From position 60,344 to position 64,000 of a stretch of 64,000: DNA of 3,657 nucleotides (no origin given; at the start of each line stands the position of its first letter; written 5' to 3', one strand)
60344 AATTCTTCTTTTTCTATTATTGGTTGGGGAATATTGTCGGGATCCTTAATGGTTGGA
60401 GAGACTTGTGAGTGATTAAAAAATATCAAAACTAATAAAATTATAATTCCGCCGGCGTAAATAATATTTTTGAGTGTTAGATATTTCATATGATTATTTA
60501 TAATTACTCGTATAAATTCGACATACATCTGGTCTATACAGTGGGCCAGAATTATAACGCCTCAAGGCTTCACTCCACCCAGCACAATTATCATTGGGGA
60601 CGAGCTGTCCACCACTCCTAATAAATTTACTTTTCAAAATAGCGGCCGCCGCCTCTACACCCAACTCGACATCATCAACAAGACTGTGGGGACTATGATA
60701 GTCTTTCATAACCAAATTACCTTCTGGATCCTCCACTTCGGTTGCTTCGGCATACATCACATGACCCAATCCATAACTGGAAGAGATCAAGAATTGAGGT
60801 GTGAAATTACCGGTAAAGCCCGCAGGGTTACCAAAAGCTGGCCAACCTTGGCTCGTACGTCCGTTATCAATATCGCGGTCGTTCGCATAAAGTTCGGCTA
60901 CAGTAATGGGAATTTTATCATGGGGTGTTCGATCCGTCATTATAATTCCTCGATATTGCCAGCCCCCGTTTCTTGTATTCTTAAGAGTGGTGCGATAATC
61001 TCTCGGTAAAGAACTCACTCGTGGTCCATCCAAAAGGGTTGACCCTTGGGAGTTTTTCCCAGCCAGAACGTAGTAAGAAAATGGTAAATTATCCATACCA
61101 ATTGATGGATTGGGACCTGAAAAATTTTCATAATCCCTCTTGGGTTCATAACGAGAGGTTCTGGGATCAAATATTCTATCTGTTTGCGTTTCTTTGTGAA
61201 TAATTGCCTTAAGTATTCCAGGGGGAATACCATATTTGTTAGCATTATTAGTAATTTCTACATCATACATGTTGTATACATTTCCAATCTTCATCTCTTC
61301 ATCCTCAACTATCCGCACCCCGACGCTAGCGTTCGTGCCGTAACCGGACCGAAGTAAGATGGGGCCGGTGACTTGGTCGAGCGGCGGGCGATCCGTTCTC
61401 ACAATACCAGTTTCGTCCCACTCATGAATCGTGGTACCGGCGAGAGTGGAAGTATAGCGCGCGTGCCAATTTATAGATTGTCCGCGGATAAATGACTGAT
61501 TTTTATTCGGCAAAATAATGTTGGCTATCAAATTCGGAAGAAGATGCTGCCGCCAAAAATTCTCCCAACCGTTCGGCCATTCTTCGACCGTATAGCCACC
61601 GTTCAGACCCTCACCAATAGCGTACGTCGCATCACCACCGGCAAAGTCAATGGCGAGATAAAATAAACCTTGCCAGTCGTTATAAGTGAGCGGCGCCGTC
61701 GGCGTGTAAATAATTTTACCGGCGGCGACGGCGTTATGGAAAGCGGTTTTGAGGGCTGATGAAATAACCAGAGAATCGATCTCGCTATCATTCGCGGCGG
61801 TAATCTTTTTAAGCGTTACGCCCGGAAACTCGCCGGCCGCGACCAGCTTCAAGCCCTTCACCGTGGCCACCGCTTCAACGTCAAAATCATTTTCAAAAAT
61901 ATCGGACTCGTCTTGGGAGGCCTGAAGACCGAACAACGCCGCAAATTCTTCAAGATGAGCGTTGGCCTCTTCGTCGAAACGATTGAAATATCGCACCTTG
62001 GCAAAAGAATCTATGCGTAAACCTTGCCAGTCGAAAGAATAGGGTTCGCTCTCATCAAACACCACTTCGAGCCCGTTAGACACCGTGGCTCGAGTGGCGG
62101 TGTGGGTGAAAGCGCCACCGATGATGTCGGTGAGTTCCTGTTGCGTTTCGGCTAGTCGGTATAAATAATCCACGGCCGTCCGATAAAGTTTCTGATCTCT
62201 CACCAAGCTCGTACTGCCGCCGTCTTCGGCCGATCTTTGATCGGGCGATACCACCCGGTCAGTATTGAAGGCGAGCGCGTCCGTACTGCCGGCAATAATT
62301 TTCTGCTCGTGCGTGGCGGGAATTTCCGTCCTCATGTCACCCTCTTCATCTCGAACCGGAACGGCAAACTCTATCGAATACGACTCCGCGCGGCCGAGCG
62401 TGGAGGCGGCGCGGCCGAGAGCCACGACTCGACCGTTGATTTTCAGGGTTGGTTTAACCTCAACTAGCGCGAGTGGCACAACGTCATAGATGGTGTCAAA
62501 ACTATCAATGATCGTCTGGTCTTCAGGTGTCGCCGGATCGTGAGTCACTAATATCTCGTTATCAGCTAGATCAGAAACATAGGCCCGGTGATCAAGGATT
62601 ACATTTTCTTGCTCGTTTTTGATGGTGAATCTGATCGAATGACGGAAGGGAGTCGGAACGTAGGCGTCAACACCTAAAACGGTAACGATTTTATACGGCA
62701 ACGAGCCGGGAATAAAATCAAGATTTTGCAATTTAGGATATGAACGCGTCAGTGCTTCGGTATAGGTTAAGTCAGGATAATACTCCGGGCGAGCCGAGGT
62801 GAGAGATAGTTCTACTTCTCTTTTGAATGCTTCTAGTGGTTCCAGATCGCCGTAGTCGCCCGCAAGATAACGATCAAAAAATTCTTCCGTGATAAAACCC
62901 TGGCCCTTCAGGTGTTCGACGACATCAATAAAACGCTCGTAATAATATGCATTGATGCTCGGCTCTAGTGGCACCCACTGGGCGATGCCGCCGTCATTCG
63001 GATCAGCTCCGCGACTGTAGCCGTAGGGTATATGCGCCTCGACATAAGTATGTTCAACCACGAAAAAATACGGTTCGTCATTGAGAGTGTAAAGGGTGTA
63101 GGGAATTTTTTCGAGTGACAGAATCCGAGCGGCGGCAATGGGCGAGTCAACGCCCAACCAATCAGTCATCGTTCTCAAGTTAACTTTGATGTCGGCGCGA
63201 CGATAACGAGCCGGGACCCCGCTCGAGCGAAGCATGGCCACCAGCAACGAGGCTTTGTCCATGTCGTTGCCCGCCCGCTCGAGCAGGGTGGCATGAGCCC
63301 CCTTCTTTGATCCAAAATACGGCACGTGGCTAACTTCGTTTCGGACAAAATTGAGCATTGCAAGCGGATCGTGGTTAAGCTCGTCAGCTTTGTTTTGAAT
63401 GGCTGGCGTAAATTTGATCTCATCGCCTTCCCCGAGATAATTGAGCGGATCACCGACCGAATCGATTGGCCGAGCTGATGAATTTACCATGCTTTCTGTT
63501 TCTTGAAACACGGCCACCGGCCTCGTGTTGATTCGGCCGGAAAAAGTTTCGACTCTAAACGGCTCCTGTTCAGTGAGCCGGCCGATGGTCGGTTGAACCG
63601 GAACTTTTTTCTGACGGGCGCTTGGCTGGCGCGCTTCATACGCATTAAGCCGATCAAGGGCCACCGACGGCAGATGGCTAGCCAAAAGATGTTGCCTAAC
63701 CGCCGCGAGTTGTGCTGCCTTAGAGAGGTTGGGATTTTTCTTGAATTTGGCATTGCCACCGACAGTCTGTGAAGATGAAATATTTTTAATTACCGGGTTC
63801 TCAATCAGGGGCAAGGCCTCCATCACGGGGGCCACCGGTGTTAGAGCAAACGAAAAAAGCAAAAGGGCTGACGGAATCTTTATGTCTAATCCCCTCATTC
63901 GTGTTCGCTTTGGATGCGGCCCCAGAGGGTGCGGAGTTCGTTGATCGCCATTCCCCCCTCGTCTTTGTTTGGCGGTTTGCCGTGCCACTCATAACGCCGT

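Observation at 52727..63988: Modular effector locus with alternative peptidoglycan-hydrolase C-terminal cassettes, each paired with a membrane FG-GAP-like gene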

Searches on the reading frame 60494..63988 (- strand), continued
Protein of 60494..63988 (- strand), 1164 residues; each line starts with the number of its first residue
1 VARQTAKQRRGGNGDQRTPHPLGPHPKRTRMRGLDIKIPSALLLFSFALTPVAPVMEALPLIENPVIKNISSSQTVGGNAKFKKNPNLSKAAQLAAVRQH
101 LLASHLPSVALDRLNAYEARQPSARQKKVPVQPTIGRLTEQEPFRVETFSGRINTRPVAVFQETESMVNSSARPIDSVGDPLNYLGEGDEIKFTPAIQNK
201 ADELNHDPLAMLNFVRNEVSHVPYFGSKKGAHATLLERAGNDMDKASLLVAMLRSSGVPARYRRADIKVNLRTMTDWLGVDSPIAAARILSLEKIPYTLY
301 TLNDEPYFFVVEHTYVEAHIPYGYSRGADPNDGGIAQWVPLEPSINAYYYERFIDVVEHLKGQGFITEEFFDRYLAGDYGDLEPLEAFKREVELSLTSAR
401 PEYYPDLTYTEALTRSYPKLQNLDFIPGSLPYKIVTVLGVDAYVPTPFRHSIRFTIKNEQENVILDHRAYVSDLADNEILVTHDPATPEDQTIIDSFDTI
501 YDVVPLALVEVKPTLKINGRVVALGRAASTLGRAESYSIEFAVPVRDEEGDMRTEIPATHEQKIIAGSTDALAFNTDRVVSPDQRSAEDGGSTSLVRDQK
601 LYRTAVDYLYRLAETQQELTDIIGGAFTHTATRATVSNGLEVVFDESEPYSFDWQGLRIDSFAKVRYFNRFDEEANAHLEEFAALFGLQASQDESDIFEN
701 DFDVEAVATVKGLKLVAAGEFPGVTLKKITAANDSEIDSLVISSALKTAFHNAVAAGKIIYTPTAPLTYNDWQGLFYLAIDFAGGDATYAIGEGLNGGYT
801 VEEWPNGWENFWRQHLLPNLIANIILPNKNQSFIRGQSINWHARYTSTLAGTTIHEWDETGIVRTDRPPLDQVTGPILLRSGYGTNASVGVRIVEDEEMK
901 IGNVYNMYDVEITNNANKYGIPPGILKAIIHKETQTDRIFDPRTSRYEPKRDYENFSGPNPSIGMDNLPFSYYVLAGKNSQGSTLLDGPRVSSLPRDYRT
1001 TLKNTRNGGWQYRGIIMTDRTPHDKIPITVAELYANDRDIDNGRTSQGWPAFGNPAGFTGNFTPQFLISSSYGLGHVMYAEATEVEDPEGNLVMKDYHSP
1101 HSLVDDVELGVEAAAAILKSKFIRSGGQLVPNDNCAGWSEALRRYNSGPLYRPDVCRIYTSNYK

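Call 86: find_related_loci(query=A3, collection=genome_contigs, flank=10000)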
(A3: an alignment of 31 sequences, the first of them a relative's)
Query A3 (1268 aa) in genome_contigs; peptide patterns used: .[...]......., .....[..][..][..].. (x = any residue, [..] = any of these).
598 stretches matched a pattern (row limit reached: there are more); 556 encode a relative of the query (tblastn E <= 1e-3); the best 80 are kept; 80 distinct loci.
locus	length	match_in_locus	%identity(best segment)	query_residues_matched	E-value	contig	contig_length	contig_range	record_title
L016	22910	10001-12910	53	5-1004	0e+0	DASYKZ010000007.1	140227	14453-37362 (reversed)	MAG TPA_asm: Candidatus Paceibacterota bacterium isolate SMAG_U4335 k141_4224630, whole genome shotgun sequence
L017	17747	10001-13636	43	2-1258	0e+0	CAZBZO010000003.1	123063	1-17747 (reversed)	MAG TPA_asm: uncultured Candidatus Saccharibacteria bacterium isolate SRP219642_co9_82 genome assembly, contig: NODE_52_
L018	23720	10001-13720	44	22-1249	0e+0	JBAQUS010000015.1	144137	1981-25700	MAG: Minisyncoccia bacterium isolate MFD03283_ilm_asm_bin6 k127_171814, whole genome shotgun sequence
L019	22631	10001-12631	53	137-1005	0e+0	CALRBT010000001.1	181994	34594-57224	MAG: Parcubacteria group bacterium isolate AH-24oct19-52 genome assembly, contig: AH-24oct19-C43, whole genome shotgun s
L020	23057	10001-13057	47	20-1045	0e+0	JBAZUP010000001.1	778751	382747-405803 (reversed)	MAG: Patescibacteria group bacterium isolate SO_2017_GW1_231 NODE_45_length_778751_cov_3.412568_OW334_2017, whole genome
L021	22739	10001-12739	57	7-913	0e+0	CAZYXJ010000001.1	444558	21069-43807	MAG TPA_asm: uncultured Candidatus Saccharibacteria bacterium isolate SRP292972_co1_35 genome assembly, contig: NODE_26_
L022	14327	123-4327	40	295-1262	0e+0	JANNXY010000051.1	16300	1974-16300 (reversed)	MAG: bacterium isolate VAR_34_metabat_123 VAR_34_k141_1114665, whole genome shotgun sequence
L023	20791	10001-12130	44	292-1000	0e+0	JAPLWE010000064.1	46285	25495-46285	MAG: Candidatus Gribaldobacteria bacterium isolate LacPavin_0419_WC90_MAG_39_10 LacPavin_0419_WC90_scaffold_38580, whole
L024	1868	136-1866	48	133-769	0e+0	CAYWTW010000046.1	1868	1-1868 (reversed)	MAG TPA_asm: uncultured Candidatus Saccharibacteria bacterium isolate SRP329715_co1_14 genome assembly, contig: NODE_110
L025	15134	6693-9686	37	14-987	0e+0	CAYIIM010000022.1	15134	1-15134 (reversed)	MAG TPA_asm: uncultured Candidatus Saccharibacteria bacterium isolate ERP119705_co24_121 genome assembly, contig: NODE_4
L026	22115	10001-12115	43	290-987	1e-179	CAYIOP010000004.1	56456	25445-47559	MAG TPA_asm: uncultured Candidatus Saccharibacteria bacterium isolate ERP119705_co3_310 genome assembly, contig: NODE_40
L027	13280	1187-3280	41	290-998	5e-174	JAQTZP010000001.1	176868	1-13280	MAG: Candidatus Paceibacterota bacterium isolate STC_63 NODE_178_length_176868_cov_5.251470_Sandtown_C, whole genome sho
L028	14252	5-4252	47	398-1263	0e+0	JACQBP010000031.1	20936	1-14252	MAG: Candidatus Liptonbacteria bacterium isolate NC_groundwater_945_Pr1_S-0.2um_45_49 Montesol18-Sp2_coassembly_scaffold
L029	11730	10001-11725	45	78-712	8e-155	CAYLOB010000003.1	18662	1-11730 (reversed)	MAG TPA_asm: uncultured Candidatus Saccharibacteria bacterium isolate SRP286056_co3_393 genome assembly, contig: NODE_28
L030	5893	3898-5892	41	248-898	2e-154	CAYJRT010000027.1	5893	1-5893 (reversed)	MAG TPA_asm: uncultured Candidatus Saccharibacteria bacterium isolate ERP125453_co1_476 genome assembly, contig: NODE_17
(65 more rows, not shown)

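Call 98: search_solved_structures(query=A3, max_evalue=0.1, show_alignments=1)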
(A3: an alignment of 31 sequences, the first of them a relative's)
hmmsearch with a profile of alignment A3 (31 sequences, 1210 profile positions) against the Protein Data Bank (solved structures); distinct sequences matched with E-value up to 0.1: 1.
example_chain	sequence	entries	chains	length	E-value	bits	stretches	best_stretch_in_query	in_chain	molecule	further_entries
3isr_A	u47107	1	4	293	0.0025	19.2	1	287-342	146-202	Transglutaminase-like enzymes, putative cysteine protease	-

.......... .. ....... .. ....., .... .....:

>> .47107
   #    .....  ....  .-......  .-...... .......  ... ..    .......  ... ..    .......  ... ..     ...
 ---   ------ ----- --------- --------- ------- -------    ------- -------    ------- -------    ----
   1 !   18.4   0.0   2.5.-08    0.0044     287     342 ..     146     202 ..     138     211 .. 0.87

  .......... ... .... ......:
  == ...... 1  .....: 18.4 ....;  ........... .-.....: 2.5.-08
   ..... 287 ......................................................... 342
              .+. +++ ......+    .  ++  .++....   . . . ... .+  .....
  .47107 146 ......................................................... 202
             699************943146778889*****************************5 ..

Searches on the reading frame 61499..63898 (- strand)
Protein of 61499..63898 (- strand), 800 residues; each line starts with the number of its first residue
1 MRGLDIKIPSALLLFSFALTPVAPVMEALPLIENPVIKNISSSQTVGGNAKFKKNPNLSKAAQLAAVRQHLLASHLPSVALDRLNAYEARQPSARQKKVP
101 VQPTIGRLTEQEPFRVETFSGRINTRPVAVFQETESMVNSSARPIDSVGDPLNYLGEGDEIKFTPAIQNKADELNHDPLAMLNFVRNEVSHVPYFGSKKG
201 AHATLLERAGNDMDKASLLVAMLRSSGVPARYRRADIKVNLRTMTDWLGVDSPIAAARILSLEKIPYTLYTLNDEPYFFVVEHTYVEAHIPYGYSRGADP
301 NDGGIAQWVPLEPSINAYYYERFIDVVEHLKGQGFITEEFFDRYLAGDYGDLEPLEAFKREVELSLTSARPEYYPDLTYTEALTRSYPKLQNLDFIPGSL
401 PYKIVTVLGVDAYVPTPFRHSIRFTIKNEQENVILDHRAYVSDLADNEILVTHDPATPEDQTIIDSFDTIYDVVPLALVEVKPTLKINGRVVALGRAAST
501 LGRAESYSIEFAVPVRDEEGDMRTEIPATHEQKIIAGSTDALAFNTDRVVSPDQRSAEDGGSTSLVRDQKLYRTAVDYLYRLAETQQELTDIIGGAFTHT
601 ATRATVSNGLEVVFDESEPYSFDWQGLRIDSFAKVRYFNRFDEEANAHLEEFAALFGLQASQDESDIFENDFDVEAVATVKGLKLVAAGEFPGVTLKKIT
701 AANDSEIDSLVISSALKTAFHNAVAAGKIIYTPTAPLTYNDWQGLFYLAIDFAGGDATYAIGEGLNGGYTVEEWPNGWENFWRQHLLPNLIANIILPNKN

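Call 71: search_protein_representatives(protein=window:61499-63898:-)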
Query: 800 residues. Proteins with E-value up to 0.001 (for the whole library): 4561; up to 1e-10: 2481; up to 1e-30: 937. The best 150 are listed.
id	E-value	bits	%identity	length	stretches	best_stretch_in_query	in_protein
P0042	0.0e+00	1080.9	100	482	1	26-507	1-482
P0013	2.1e-258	876.3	54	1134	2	146-800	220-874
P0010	5.8e-247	838.4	53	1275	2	141-799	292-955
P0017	1.7e-238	810.4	53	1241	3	145-800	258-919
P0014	1.3e-223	761.2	54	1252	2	149-775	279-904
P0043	2.4e-214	730.6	47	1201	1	19-771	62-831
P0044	6.6e-209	712.6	50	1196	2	149-782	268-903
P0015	6.3e-208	709.3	50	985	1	150-797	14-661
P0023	3.2e-199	680.6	53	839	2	149-697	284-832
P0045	6.4e-181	620.0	45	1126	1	153-800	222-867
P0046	1.7e-174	598.8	46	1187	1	155-797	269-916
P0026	1.9e-173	595.3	46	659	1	149-768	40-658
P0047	1.9e-170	585.4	42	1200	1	51-798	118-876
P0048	6.1e-159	547.4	44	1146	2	136-797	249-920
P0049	2.5e-157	542.0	42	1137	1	153-798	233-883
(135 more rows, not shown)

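Call 79: search_protein_families(library=pfam, alignment_id=A4, max_evalue=0.001)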
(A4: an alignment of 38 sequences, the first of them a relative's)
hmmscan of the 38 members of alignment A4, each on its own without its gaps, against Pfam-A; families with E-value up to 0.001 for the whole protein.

A. member 1, P0060 (1085 aa): 2 families
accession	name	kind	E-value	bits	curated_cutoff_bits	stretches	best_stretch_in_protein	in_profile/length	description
PF01841.26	Transglut_core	-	5e-14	52.9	23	1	147-283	16-108/108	Transglutaminase-like superfamily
PF06951.16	PLA2G12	-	1.2e-05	25.7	34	1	995-1026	101-132/184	Group XII secretory phospholipase A2 precursor (PLA2G12)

B. families by the number of members that match (of 38 scanned): 8 families
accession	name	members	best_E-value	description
PF01841.26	Transglut_core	38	2.4e-17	Transglutaminase-like superfamily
PF01520.23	Amidase_3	2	3.3e-27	N-acetylmuramoyl-L-alanine amidase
PF02368.24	Big_2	2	4.6e-11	Bacterial Ig-like domain (group 2)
PF06951.16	PLA2G12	2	1.4e-07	Group XII secretory phospholipase A2 precursor (PLA2G12)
PF20085.5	TGL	1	7.7e-33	Protein-glutamine gamma-glutamyltransferase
PF24738.1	DUF7689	1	2.3e-11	Domain of unknown function (DUF7689)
PF22352.2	K319L-like_PKD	1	1.4e-05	K319L-like, PKD domain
PF25354.1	Ig_NUP210_16th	1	0.00062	NUP210-like, Ig-like domain 16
